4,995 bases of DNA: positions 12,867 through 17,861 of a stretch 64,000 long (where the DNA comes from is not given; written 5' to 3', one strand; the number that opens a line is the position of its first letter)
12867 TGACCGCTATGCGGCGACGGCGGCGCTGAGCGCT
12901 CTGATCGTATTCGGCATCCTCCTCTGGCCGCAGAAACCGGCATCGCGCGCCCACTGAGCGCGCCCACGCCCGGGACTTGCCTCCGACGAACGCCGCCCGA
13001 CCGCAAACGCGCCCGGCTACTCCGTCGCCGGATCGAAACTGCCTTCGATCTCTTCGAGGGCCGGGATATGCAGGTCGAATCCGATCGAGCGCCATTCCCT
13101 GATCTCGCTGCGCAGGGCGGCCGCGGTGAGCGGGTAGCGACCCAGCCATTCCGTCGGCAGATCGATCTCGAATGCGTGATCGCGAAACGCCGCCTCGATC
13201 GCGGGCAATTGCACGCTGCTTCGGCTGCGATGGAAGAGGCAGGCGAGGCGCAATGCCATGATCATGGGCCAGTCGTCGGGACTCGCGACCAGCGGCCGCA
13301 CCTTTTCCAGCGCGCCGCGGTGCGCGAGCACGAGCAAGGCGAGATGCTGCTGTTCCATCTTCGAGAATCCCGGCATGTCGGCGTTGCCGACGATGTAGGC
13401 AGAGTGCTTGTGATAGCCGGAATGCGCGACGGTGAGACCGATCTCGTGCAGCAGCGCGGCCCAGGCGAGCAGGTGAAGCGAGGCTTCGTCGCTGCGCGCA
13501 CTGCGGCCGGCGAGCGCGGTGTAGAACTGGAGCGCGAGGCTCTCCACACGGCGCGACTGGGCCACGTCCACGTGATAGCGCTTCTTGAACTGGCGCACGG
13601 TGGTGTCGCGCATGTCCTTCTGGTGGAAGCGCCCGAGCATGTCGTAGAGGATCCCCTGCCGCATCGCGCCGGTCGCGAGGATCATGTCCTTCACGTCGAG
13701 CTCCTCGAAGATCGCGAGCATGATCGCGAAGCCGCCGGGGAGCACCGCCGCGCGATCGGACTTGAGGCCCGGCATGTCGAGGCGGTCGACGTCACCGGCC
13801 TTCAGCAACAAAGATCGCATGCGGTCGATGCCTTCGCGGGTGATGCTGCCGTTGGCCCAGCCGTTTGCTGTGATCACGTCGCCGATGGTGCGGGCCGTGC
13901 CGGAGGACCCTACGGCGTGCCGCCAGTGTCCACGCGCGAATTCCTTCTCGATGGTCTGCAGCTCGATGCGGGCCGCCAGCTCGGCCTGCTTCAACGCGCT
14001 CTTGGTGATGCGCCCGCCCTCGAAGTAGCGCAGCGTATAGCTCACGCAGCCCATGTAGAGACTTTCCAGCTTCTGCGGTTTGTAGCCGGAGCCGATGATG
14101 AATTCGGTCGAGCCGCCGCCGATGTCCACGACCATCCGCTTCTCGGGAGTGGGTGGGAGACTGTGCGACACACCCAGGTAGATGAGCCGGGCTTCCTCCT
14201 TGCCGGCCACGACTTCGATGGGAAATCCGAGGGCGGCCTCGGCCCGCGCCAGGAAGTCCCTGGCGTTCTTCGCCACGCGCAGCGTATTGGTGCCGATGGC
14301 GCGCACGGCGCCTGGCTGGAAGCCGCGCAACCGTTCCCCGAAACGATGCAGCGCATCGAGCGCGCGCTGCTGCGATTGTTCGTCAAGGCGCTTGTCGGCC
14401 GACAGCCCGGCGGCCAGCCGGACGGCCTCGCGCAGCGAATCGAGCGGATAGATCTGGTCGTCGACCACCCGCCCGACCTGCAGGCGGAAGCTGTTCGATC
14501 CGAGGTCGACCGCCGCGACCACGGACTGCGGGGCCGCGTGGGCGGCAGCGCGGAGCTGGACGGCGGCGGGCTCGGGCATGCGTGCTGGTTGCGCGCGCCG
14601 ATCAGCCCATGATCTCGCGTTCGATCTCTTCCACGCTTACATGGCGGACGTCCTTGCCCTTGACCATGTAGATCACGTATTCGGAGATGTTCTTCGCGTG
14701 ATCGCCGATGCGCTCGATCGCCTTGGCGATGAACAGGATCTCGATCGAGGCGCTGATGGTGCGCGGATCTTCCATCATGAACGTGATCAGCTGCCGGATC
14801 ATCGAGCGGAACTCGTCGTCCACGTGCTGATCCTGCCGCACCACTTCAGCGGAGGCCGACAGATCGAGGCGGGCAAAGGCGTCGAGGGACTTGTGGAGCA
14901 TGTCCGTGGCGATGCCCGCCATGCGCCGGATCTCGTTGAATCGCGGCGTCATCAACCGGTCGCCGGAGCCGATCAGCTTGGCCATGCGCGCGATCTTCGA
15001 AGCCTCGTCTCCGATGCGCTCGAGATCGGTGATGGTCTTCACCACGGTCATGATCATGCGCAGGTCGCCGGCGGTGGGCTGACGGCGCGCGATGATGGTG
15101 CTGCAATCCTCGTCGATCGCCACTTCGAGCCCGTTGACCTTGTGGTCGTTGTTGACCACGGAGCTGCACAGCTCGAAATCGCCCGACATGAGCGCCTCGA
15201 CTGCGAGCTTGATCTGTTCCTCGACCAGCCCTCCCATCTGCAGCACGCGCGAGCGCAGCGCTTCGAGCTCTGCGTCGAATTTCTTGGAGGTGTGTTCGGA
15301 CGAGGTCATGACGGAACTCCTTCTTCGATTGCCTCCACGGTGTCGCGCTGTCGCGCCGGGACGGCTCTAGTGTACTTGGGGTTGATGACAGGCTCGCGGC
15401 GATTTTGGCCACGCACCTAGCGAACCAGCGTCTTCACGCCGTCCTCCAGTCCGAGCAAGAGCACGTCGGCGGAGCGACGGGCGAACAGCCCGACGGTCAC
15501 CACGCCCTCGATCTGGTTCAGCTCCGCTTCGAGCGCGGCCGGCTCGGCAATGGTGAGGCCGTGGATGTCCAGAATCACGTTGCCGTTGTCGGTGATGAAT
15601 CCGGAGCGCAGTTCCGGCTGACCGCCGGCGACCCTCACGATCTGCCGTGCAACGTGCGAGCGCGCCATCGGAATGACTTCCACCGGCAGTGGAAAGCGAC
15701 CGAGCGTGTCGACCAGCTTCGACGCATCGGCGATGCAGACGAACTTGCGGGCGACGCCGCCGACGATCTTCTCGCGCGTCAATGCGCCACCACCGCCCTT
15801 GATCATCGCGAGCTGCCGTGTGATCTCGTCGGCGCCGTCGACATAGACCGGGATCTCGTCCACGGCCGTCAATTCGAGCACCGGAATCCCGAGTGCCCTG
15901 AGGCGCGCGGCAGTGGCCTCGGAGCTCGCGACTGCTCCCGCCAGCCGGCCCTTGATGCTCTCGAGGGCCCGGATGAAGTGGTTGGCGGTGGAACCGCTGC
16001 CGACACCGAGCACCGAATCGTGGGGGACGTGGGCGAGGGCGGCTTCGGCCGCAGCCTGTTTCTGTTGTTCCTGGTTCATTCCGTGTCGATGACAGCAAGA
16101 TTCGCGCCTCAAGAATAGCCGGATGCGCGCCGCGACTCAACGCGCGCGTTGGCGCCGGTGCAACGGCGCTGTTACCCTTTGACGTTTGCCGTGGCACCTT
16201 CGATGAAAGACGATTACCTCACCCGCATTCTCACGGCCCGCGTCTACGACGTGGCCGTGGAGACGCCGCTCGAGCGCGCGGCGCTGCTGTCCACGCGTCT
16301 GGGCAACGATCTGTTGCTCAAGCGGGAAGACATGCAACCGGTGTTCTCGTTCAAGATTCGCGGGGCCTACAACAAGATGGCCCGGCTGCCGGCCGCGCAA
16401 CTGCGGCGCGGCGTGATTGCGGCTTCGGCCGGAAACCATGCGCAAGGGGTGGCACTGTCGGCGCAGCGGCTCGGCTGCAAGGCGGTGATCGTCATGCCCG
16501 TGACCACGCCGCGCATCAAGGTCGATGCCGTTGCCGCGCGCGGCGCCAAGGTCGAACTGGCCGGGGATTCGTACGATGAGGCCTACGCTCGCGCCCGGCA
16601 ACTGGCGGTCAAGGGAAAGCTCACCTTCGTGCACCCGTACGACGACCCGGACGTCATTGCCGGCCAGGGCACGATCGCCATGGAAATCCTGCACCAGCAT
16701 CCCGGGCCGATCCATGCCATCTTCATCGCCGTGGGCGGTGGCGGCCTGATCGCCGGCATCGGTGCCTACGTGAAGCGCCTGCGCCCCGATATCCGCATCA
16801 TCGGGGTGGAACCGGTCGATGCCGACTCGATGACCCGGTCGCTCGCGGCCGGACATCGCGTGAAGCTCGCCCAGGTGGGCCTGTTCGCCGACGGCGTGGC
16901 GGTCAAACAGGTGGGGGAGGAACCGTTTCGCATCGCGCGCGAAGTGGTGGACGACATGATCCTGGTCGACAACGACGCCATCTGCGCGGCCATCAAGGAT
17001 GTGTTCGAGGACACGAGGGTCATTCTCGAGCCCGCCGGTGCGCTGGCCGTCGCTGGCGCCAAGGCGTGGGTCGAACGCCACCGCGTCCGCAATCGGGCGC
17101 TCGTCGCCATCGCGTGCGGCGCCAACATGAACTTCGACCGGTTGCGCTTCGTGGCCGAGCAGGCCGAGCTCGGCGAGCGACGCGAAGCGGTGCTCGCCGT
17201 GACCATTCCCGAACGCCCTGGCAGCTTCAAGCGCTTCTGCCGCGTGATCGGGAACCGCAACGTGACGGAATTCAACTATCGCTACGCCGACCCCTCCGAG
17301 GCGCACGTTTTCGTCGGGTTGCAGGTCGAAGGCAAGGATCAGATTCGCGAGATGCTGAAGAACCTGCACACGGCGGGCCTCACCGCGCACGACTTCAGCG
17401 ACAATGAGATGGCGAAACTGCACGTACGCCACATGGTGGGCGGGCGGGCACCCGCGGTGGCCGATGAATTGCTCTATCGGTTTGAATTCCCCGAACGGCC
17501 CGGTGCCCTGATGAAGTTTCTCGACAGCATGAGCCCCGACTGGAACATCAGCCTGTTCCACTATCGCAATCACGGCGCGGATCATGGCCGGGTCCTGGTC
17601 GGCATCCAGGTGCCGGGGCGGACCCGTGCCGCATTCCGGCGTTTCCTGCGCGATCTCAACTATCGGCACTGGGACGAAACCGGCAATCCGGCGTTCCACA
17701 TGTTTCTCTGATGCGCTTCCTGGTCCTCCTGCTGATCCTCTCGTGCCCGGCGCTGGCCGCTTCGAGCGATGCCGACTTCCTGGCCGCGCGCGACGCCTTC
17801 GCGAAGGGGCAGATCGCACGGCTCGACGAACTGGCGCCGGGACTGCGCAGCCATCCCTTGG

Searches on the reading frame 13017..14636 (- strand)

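Call 60: search_protein_families(library=pfam, proteins=[window:13017-14636:-], max_evalue=0.00001)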
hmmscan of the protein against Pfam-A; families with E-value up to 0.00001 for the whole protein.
window:13017-14636:- (539 aa): 2 families
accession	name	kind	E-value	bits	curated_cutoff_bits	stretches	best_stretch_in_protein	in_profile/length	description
PF02541.22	Ppx-GppA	-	4.4e-71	240.1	27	1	55-336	3-284/285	Ppx/GppA phosphatase family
PF21447.3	Ppx-GppA_III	-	3.3e-43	148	27.3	1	343-511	2-176/177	Ppx/GppA phosphatase, domain III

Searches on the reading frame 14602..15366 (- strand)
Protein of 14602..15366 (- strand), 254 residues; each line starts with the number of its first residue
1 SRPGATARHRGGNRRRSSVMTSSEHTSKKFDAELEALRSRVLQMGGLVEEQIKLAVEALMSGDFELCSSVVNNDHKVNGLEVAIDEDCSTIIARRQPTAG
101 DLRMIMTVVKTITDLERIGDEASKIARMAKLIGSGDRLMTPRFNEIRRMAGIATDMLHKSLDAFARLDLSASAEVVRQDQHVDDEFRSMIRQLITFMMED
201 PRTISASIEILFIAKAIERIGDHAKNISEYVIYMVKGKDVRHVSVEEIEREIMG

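Call 60: search_protein_families(library=pfam, proteins=[window:14602-15366:-], max_evalue=0.00001)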
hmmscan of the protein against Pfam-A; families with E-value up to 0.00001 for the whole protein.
window:14602-15366:- (254 aa): 1 family
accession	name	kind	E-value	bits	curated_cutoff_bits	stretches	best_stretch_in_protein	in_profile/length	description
PF01895.24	PhoU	-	3e-44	149.7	23.5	2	41-128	1-88/89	PhoU domain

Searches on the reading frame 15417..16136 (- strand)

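Call 60: search_protein_families(library=pfam, proteins=[window:15417-16136:-], max_evalue=0.00001)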
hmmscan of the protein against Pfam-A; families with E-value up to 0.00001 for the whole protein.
window:15417-16136:- (239 aa): 1 family
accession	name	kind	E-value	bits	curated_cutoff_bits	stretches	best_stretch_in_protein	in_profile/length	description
PF06026.20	Rib_5-P_isom_A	-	1.5e-59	200.9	26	1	68-233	2-173/173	Ribose 5-phosphate isomerase A (phosphoriboisomerase A)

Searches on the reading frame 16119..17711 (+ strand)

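Call 60: search_protein_families(library=pfam, proteins=[window:16119-17711:+], max_evalue=0.00001)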
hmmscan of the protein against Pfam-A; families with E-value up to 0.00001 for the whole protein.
window:16119-17711:+ (530 aa): 2 families
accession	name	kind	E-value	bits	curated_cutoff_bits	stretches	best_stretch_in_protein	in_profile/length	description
PF00291.31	PALP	-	2.6e-81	273.6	35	1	48-334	7-295/295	Pyridoxal-phosphate dependent enzyme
PF00585.24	Thr_dehydrat_C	-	8.7e-50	166.9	27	2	347-436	1-91/91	C-terminal regulatory domain of Threonine dehydratase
